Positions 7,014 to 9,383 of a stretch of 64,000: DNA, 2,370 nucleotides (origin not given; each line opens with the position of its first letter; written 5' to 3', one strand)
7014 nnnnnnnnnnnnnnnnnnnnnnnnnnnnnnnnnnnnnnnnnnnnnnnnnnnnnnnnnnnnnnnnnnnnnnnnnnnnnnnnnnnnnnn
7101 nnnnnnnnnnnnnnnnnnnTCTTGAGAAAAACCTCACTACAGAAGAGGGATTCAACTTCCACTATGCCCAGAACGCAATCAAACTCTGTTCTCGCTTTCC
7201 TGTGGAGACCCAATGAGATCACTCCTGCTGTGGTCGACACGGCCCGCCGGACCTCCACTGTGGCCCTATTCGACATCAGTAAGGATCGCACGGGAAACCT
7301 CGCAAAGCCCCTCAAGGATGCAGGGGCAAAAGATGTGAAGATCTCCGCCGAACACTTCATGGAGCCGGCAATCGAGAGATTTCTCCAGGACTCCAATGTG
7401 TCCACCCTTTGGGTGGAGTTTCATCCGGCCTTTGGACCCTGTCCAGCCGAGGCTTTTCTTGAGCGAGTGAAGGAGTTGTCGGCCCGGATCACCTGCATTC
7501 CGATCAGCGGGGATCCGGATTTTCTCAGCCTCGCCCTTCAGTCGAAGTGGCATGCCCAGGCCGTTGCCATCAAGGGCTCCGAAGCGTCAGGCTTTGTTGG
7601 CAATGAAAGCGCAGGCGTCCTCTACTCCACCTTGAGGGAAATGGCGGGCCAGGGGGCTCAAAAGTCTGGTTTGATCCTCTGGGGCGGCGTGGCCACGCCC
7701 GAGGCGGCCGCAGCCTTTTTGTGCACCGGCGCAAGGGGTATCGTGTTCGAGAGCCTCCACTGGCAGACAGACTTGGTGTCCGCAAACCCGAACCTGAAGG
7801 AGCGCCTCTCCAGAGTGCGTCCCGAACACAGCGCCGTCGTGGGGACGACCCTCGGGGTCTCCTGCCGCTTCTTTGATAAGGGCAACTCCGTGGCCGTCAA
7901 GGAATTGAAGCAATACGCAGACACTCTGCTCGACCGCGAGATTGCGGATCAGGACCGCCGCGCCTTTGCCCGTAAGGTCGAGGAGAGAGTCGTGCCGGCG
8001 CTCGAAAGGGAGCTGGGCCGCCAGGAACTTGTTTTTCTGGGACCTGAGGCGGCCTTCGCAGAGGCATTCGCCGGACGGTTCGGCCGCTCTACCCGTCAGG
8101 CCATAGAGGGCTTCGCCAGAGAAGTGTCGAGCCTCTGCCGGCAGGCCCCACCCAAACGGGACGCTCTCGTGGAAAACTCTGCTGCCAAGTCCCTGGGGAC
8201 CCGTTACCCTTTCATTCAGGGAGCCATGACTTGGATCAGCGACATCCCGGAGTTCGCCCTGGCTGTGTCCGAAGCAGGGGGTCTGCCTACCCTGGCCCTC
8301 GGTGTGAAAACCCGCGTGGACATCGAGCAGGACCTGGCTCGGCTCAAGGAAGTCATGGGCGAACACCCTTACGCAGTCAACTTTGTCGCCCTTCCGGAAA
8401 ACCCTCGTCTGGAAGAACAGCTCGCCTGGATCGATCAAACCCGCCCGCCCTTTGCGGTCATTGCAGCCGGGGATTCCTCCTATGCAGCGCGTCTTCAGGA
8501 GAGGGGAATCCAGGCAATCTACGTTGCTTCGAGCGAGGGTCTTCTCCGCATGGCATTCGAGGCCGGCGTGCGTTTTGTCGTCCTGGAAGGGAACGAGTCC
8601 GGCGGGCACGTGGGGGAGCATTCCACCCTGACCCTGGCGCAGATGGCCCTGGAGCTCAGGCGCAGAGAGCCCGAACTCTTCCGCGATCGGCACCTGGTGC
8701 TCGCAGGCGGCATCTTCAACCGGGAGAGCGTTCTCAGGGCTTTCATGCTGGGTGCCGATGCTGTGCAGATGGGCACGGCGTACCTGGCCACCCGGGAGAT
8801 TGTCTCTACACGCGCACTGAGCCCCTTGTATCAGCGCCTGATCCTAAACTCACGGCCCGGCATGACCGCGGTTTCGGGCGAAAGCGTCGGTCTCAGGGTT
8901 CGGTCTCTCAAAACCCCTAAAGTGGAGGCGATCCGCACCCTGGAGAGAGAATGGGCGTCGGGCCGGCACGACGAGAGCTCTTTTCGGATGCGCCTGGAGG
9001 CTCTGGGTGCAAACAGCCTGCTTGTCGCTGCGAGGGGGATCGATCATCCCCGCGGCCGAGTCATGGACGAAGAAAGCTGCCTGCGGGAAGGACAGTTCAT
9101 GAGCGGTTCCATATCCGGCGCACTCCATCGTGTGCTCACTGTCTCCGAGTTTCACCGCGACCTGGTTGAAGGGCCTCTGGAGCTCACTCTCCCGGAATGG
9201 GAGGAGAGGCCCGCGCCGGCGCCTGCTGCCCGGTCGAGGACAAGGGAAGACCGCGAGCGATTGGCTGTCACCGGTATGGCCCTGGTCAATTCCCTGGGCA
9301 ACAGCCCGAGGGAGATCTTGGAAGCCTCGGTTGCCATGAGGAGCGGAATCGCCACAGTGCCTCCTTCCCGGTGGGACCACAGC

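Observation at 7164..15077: Megasynthase with non-canonical domain order ER'-ER-KS-AT-ACP-KR-DH (PfaD fused in front of a PfaA-like module, single ACP, no release domain)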

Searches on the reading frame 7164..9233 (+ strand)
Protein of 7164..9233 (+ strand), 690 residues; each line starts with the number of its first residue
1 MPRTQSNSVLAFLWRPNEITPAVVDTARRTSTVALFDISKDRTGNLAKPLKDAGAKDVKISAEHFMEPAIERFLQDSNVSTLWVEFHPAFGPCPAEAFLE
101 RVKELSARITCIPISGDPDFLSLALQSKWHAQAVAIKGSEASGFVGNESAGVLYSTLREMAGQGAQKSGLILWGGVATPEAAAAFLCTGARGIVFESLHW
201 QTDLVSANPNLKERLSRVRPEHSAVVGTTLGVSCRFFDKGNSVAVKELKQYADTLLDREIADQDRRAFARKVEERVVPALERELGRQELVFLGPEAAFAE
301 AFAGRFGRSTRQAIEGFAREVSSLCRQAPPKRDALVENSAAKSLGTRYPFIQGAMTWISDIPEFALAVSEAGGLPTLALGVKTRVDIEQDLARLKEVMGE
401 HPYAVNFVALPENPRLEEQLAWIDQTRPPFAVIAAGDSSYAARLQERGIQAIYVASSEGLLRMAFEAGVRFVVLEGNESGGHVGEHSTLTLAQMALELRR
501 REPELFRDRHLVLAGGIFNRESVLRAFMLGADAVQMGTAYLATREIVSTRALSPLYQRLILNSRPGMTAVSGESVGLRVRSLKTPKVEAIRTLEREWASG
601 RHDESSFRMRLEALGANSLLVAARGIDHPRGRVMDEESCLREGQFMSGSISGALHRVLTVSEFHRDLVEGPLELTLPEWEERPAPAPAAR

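Call 67: predict_structure(alignment_id=A3)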
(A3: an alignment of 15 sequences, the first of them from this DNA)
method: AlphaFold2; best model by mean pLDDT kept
length: 690 residues; sequences in the alignment: 15
mean_pLDDT: 84.7   pTM: 0.90
mean pLDDT of the five models: 84.7, 84.3, 83.9, 83.1, 81.8
residues with pLDDT >= 90: 295; 70-90: 328; 50-70: 45; < 50: 22
segments of 3 or more residues with pLDDT < 50: 1-6, 619-621, 681-690
pLDDT, mean of each block of 10 residues (from residue 1): 53 89 88 90 82 93 91 90 90 91 90 92 85 92 89 87 75 96 95 90 66 84 86 89 91 83 88 86 84 90 86 92 92 82 93 65 92 89 84 89 90 87 92 87 91 91 92 85 78 95 94 90 93 88 87 83 77 72 84 83 85 67 65 81 67 71 91 77 40
secondary structure, 60 per line:
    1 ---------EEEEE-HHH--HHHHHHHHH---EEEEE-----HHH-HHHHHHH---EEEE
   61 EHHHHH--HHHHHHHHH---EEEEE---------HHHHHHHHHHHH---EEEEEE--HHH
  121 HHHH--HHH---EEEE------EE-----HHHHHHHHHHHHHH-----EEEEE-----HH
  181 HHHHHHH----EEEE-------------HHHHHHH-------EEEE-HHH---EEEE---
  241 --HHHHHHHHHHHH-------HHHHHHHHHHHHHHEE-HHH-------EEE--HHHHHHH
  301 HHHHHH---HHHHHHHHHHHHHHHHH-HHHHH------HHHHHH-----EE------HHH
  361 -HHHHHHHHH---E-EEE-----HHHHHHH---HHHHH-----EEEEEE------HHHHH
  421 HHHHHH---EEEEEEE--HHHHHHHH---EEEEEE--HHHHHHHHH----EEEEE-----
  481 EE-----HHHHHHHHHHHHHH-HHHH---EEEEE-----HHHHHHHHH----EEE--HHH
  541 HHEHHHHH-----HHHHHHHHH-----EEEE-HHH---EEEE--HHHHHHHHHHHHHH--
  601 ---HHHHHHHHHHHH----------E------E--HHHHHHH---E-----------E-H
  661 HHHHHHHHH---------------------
elements in order (helices of 4 or more, strands of 3 or more residues): E10-14 H21-29 E33-37 H47-53 E57-61 H62-66 H69-77 E81-85 H95-106 E110-115 H118-124 E133-136 H150-163 E169-173 H179-187 E192-195 H209-215 E223-226 E234-237 H243-254 H262-275 E289-291 H294-306 H310-326 H328-332 H339-344 H362-370 E376-378 H384-390 H394-398 E404-409 H416-426 E430-436 H439-446 E450-455 H458-466 E471-475 H488-501 H503-506 E510-514 H520-528 E533-535 H538-542 H544-548 H554-562 E568-571 E579-582 H585-598 H604-615 H636-642 H660-669

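Call 71: fold_search(model_id=the predicted structure, library=pdb)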
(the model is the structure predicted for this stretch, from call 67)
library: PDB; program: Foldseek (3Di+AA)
matches with E <= 10: 1665; with E <= 0.001: 263
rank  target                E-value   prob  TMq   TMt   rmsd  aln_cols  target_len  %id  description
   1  3bo9_A                6.0e-20  1.00  0.41  0.87   2.7       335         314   28  Crystal structure of putative nitroalkan dioxygenase (TM0800) from Thermotoga maritima at 2.71 A resolution (released 2007-12-25)
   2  2z6i_A                1.4e-19  1.00  0.41  0.88   2.5       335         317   28  Crystal Structure of S. pneumoniae Enoyl-Acyl Carrier Protein Reductase (FabK) (released 2008-04-01)
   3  2z6i_B                3.8e-19  1.00  0.42  0.87   2.4       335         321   28  Crystal Structure of S. pneumoniae Enoyl-Acyl Carrier Protein Reductase (FabK) (released 2008-04-01)
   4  7l00_A                1.6e-18  1.00  0.41  0.89   2.2       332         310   26  Crystal Structure of C. difficile Enoyl-Acyl Carrier Protein Reductase (FabK) in Complex with an Inhibitor (released 2021-12-22)
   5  2z6j_A                1.9e-18  1.00  0.40  0.86   3.1       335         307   27  Crystal Structure of S. pneumoniae Enoyl-Acyl Carrier Protein Reductase (FabK) in Complex with an Inhibitor (released 2008-04-01)
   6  5gvj_A                3.6e-18  1.00  0.38  0.86   3.7       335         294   26  Structure of FabK (M276A) mutant from Thermotoga maritima (released 2017-04-26)
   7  9pl0_A                4.1e-18  1.00  0.41  0.88   2.2       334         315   27  The structure of the Fusobacterium nucleatum Enoyl-Acyl Carrier Protein Reductase (FabK) bound to an inhibitor (released 2026-01-28)
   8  5gvj_B                4.8e-18  1.00  0.39  0.87   2.8       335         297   27  Structure of FabK (M276A) mutant from Thermotoga maritima (released 2017-04-26)
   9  7l00_C                6.6e-18  1.00  0.41  0.88   2.3       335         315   26  Crystal Structure of C. difficile Enoyl-Acyl Carrier Protein Reductase (FabK) in Complex with an Inhibitor (released 2021-12-22)
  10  9pl0_B                8.1e-18  1.00  0.41  0.87   2.4       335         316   26  The structure of the Fusobacterium nucleatum Enoyl-Acyl Carrier Protein Reductase (FabK) bound to an inhibitor (released 2026-01-28)
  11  9pl0_E                1.0e-17  1.00  0.41  0.88   2.5       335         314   27  The structure of the Fusobacterium nucleatum Enoyl-Acyl Carrier Protein Reductase (FabK) bound to an inhibitor (released 2026-01-28)
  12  5gvh                  1.9e-17  1.00  0.40  0.86   3.1       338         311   28  Structure of FabK from Thermotoga maritima (released 2017-06-07)
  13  7l00_B                2.1e-17  1.00  0.41  0.88   2.3       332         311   26  Crystal Structure of C. difficile Enoyl-Acyl Carrier Protein Reductase (FabK) in Complex with an Inhibitor (released 2021-12-22)
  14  2z6j_B                1.4e-16  1.00  0.39  0.86   3.0       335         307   27  Crystal Structure of S. pneumoniae Enoyl-Acyl Carrier Protein Reductase (FabK) in Complex with an Inhibitor (released 2008-04-01)
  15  6e2a                  4.6e-16  1.00  0.41  0.83   2.9       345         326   24  Crystal structure of NADH:quinone reductase PA1024 from Pseudomonas aeruginosa PAO1 in complex with NAD+ (released 2019-02-06)
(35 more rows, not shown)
